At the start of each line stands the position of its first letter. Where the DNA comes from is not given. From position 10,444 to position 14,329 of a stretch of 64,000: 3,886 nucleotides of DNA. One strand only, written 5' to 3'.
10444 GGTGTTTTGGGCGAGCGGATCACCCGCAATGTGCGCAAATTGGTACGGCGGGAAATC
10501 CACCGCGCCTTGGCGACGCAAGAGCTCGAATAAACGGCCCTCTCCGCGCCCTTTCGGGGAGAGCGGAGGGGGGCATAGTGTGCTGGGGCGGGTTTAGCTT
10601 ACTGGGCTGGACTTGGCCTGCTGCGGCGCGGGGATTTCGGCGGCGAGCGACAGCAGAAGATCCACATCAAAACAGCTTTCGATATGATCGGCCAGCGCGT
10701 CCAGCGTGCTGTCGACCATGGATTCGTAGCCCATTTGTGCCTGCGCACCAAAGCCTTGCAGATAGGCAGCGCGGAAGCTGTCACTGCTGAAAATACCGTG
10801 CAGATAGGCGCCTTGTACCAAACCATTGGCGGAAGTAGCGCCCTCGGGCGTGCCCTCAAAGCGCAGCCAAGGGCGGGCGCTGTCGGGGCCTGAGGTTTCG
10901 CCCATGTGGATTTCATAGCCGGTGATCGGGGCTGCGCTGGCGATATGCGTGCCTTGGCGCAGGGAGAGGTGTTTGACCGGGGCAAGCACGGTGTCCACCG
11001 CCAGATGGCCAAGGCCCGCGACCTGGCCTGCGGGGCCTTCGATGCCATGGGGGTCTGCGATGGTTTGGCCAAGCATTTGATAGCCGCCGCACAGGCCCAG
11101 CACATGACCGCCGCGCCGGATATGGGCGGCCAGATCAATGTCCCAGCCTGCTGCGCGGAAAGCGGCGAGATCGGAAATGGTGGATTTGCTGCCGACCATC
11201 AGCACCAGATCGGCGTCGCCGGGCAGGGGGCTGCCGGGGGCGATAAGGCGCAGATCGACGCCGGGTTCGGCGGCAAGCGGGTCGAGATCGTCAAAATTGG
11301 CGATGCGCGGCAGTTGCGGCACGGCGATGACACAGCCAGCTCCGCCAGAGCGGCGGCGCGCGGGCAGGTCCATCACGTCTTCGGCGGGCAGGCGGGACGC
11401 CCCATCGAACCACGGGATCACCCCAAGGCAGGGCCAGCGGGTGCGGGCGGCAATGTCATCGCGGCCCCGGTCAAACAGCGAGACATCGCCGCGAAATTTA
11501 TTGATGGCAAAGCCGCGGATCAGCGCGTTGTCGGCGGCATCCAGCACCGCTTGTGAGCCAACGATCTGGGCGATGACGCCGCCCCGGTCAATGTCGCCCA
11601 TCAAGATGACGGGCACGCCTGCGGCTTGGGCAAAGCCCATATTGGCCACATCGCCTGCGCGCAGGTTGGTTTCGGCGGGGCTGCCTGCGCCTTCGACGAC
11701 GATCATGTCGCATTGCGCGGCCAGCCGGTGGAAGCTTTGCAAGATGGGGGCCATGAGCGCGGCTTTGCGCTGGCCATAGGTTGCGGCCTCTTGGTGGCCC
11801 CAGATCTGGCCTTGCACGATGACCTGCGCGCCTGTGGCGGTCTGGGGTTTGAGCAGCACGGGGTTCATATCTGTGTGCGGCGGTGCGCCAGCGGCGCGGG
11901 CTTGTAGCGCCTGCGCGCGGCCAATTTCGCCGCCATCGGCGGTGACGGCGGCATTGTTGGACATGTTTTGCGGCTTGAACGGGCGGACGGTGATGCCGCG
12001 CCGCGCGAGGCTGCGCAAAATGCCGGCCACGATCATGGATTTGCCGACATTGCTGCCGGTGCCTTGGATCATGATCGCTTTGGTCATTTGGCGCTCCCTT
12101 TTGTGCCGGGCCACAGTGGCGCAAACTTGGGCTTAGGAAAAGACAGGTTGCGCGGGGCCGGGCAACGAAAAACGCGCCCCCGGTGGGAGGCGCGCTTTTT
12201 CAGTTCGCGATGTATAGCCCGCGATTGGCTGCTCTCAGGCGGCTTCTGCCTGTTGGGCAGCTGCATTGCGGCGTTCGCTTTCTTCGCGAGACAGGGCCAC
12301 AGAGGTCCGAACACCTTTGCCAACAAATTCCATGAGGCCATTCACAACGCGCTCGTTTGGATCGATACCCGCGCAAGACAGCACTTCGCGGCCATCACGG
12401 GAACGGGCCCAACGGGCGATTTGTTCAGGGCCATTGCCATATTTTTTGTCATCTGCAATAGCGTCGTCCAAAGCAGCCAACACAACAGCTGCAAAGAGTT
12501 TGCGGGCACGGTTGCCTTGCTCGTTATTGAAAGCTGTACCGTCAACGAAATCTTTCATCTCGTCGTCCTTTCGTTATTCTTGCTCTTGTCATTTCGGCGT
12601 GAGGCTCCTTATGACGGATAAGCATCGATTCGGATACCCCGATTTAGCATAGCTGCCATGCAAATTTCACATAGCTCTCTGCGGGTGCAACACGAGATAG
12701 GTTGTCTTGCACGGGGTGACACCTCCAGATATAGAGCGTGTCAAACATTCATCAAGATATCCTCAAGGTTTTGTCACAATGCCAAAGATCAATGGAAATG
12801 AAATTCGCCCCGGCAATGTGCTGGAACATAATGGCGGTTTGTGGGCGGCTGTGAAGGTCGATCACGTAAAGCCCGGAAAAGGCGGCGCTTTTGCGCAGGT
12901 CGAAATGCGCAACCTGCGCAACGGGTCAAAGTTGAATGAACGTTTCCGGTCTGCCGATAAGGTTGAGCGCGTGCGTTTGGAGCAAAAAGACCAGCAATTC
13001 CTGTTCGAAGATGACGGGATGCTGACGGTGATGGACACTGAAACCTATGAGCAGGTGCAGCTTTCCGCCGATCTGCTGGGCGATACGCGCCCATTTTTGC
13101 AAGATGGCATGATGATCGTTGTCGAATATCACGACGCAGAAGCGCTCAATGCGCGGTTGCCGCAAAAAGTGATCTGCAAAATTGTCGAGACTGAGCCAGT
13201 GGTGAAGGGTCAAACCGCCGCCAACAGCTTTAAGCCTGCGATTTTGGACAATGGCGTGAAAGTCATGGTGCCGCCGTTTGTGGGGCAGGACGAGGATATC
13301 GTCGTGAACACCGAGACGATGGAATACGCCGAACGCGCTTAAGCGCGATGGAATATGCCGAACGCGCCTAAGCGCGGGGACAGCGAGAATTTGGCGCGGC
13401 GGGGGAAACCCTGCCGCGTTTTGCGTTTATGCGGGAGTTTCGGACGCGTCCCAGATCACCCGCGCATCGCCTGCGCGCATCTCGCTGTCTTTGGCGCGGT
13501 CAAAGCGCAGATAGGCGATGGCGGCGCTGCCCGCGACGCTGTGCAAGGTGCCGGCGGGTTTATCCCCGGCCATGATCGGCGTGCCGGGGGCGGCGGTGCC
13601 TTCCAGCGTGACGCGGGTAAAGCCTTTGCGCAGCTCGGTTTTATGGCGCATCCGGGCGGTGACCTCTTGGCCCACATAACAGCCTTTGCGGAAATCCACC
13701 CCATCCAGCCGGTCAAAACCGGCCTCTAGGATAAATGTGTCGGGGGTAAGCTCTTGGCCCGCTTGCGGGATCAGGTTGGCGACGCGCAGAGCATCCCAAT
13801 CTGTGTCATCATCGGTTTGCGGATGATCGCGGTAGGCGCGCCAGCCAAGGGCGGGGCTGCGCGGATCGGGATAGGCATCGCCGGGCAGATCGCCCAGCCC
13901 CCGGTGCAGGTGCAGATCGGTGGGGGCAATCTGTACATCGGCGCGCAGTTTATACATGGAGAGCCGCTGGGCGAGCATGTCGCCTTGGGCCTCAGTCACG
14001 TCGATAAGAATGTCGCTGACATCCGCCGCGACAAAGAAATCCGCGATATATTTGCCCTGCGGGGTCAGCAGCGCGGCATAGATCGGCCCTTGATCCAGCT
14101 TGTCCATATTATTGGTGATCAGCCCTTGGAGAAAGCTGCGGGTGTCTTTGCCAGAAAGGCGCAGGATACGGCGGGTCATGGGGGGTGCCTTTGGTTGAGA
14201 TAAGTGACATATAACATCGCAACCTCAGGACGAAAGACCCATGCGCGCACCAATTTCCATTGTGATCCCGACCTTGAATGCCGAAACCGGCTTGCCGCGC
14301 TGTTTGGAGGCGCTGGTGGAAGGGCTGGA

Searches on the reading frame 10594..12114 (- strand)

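Call 88: search_protein_families(library=pfam, proteins=[window:10594-12114:-], max_evalue=0.0001)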
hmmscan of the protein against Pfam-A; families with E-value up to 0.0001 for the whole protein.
window:10594-12114:- (506 aa): 3 families
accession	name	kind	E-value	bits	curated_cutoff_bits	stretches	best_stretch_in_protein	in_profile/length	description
PF07685.20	GATase_3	-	3.8e-51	174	27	1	263-446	2-195/196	CobB/CobQ-like glutamine amidotransferase domain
PF01656.29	CbiA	-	1.3e-20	74.1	25.4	1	14-246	1-122/125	CobQ/CobB/MinD/ParA nucleotide binding domain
PF13500.12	AAA_26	-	1.1e-16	61.7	27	1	12-236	1-191/198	AAA domain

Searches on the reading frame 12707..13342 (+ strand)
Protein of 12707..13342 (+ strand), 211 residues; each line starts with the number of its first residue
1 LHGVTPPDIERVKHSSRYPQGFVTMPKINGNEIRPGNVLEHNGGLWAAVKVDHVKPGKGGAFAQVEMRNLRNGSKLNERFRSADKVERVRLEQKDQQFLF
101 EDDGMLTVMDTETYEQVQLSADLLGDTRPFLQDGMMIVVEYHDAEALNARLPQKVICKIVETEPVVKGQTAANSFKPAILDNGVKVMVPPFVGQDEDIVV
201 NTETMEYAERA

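Call 88: search_protein_families(library=pfam, proteins=[window:12707-13342:+], max_evalue=0.0001)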
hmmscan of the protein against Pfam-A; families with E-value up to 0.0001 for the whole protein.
window:12707-13342:+ (211 aa): 3 families
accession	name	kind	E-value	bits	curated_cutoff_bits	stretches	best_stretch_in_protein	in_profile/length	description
PF08207.18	EFP_N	-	1.6e-24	86.1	23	1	30-86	2-58/58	Elongation factor P (EF-P) KOW-like domain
PF09285.17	Elong-fact-P_C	-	2.5e-23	82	25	1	155-210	1-56/56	Elongation factor P, C-terminal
PF01132.26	EFP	-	3.8e-16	59.2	27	1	94-146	1-53/54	Elongation factor P (EF-P) OB domain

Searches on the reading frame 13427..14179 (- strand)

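Call 88: search_protein_families(library=pfam, proteins=[window:13427-14179:-], max_evalue=0.0001)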
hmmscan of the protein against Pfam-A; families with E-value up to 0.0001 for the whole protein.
window:13427-14179:- (250 aa): 2 families
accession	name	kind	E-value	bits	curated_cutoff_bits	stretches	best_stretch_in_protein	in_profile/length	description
PF25455.1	Beta-barrel_CAF17_C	-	2.5e-15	56.4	25.7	1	183-242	1-61/70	CAF17, C-terminal beta-barrel domain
PF01571.26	GCV_T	-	6.5e-07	29.3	25.6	1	6-66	51-112/255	Aminomethyltransferase folate-binding domain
